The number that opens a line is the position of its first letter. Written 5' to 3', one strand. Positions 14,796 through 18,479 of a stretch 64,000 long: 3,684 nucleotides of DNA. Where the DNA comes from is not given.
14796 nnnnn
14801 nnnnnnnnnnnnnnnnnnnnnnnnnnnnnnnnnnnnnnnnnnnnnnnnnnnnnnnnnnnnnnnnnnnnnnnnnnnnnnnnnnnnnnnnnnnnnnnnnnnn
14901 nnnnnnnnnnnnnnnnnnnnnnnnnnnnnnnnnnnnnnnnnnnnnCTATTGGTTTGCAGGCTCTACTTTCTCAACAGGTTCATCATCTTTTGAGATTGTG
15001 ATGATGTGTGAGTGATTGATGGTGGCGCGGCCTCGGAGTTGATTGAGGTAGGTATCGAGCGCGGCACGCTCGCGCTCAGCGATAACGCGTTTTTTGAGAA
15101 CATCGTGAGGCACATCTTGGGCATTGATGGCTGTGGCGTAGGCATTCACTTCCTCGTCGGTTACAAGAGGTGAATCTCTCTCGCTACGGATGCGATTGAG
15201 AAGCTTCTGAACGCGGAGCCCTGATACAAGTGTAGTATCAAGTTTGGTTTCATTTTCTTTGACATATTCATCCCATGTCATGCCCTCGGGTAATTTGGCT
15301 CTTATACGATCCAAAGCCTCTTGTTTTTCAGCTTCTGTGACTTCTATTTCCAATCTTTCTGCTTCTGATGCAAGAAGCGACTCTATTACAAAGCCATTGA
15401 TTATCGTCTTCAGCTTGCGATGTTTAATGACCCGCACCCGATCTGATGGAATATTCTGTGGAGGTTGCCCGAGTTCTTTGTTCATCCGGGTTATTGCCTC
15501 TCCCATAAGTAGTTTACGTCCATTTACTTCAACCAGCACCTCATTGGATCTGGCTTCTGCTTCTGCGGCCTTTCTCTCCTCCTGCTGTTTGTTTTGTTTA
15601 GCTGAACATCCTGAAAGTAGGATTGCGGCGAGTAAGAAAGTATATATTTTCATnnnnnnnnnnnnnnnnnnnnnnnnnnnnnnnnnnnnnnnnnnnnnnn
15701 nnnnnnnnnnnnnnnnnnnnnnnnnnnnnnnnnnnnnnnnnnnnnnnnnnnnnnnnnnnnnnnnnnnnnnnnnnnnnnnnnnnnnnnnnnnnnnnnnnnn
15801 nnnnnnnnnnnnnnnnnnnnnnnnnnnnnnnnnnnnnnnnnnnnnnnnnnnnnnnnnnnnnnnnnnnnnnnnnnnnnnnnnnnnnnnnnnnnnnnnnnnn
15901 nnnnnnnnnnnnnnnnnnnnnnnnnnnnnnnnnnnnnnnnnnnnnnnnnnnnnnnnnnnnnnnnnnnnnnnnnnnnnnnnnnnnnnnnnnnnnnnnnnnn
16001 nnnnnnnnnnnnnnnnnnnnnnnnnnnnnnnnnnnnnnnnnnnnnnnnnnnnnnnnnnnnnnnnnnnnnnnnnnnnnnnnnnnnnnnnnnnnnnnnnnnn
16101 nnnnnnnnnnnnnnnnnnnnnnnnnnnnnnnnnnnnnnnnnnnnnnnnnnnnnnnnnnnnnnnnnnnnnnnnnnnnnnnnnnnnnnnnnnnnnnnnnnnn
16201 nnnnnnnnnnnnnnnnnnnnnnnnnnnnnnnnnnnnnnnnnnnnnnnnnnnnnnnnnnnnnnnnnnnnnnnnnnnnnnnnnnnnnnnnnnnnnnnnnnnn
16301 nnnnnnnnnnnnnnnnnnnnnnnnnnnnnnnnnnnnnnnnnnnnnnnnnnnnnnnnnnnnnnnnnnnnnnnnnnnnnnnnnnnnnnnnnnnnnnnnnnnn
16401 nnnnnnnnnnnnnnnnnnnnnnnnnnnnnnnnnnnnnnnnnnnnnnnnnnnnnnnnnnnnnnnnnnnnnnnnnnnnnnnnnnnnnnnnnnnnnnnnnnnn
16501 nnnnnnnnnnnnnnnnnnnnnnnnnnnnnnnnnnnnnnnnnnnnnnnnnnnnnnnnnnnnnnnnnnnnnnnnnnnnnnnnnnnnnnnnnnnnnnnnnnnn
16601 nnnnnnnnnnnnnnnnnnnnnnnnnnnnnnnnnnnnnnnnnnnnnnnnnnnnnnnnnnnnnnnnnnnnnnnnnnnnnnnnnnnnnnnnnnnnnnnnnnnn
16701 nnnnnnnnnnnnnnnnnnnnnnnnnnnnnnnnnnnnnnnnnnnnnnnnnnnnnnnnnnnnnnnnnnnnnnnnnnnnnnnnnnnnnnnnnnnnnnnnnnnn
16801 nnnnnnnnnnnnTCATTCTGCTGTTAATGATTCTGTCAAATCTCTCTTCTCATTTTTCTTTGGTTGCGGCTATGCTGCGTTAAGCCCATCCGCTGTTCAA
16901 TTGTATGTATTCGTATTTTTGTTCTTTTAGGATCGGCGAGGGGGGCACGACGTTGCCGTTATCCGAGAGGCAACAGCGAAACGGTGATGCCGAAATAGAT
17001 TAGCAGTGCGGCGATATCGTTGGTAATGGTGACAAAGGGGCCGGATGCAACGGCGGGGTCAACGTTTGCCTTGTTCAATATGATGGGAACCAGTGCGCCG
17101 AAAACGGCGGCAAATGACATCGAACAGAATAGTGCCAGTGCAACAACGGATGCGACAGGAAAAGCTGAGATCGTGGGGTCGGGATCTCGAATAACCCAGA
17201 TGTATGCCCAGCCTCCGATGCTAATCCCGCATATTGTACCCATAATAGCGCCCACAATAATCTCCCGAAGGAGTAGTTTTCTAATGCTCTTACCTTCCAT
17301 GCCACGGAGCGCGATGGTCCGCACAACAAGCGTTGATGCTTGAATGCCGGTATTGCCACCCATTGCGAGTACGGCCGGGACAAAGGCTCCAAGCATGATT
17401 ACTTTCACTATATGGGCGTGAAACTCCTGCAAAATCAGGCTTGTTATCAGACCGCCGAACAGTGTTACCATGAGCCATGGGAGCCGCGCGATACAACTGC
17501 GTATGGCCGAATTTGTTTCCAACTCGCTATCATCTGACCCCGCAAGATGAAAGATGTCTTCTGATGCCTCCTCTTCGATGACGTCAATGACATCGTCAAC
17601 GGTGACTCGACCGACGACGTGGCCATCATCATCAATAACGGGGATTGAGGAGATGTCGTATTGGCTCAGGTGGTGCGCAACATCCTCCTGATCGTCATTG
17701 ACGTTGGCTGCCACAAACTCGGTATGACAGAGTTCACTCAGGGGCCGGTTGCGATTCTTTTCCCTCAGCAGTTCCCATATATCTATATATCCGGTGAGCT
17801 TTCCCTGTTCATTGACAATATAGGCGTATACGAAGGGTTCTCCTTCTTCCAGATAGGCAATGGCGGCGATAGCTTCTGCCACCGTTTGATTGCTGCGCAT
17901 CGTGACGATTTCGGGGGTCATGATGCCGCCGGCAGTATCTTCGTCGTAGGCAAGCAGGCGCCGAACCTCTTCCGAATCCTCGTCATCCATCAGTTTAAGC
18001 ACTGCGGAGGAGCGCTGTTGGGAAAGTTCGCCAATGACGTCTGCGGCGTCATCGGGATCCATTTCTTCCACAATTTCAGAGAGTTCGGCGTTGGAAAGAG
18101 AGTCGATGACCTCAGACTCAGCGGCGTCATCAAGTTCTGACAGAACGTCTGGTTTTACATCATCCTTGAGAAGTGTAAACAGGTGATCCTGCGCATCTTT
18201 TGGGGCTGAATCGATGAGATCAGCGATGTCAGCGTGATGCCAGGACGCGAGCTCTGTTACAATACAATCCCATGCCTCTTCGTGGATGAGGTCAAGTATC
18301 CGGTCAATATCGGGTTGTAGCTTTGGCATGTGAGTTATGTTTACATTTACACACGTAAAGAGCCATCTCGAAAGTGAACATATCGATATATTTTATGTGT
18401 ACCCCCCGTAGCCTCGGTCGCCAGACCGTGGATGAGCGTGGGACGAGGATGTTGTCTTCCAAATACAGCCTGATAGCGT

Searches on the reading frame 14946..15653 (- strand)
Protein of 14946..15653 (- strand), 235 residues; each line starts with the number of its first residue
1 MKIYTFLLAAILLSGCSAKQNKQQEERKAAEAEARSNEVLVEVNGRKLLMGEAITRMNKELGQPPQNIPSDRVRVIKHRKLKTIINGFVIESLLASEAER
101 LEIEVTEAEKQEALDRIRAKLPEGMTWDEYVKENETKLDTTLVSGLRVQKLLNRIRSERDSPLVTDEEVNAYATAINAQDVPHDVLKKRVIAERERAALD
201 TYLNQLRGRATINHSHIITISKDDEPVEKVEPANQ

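Call 9: search_protein_families(library=pfam, proteins=[window:14946-15653:-], max_evalue=0.01)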
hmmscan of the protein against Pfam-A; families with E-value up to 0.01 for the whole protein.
window:14946-15653:- (235 aa): 4 families
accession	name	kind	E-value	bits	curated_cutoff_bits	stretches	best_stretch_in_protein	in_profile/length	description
PF13624.11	SurA_N_3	-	0.0004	20.7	27.2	1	34-118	40-121/162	SurA-like N-terminal domain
PF13623.11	SurA_N_2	-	0.0051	17.1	28.5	0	36-116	39-121/145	SurA-like N-terminal domain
PF10105.14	DUF2344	-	0.0081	16.5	23.8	0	95-136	58-100/176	Uncharacterized protein conserved in bacteria (DUF2344)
PF09312.16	SurA_N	-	0.0085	16.7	30.8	0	52-132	20-92/118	SurA N-terminal domain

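Call 48: search_protein_families(library=ncbifam, proteins=[window:14946-15653:-], max_evalue=0.1)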
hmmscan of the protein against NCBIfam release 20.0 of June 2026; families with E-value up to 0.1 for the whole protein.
window:14946-15653:- (235 aa): 5 families
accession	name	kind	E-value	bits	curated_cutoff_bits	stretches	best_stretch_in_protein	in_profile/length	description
NF040519.1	Sbal_3080_fam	subfamily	0.0058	17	80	1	6-45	2-38/136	Sbal_3080 family lipoprotein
TIGR03936.1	sam_1_link_chp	equivalog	0.01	15.6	71.9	1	95-132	58-96/209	TIGR03936 family radical SAM-associated protein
NF053526.1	Myco_lipo_LppK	equivalog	0.02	14.9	125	1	7-64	14-71/167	lipoprotein LppK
NF045617.1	mostly_LP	subfamily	0.035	14.2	43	1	2-46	1-43/119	putative T6SS immunity periplasmic lipoprotein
NF041883.1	RNase_A_lipo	exception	0.047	13.7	200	0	5-56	11-59/168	RNase A-like domain-containing lipoprotein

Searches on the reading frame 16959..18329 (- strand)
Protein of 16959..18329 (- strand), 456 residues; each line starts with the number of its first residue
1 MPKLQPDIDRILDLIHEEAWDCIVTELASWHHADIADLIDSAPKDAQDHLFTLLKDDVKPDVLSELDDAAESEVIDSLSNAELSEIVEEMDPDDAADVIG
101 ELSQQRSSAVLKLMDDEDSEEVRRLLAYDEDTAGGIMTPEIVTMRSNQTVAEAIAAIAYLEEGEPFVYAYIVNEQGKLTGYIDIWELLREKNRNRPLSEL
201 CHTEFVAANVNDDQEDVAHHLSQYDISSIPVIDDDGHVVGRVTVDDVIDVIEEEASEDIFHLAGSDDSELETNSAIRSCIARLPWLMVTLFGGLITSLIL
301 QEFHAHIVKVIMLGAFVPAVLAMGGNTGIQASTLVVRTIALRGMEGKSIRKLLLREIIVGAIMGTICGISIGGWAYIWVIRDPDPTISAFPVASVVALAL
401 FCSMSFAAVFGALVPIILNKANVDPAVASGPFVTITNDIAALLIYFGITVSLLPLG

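Call 9: search_protein_families(library=pfam, proteins=[window:16959-18329:-], max_evalue=0.01)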
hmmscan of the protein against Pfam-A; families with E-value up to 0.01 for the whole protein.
window:16959-18329:- (456 aa): 3 families
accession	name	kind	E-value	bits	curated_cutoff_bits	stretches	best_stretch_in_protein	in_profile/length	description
PF01769.21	MgtE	-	1.1e-31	110.1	27.6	1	317-448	1-125/125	Divalent cation transporter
PF03448.22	MgtE_N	-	1.1e-24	87.3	25.9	1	31-131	2-102/102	MgtE intracellular N domain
PF00571.33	CBS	-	1.2e-18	67.6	24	2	198-252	2-56/57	CBS domain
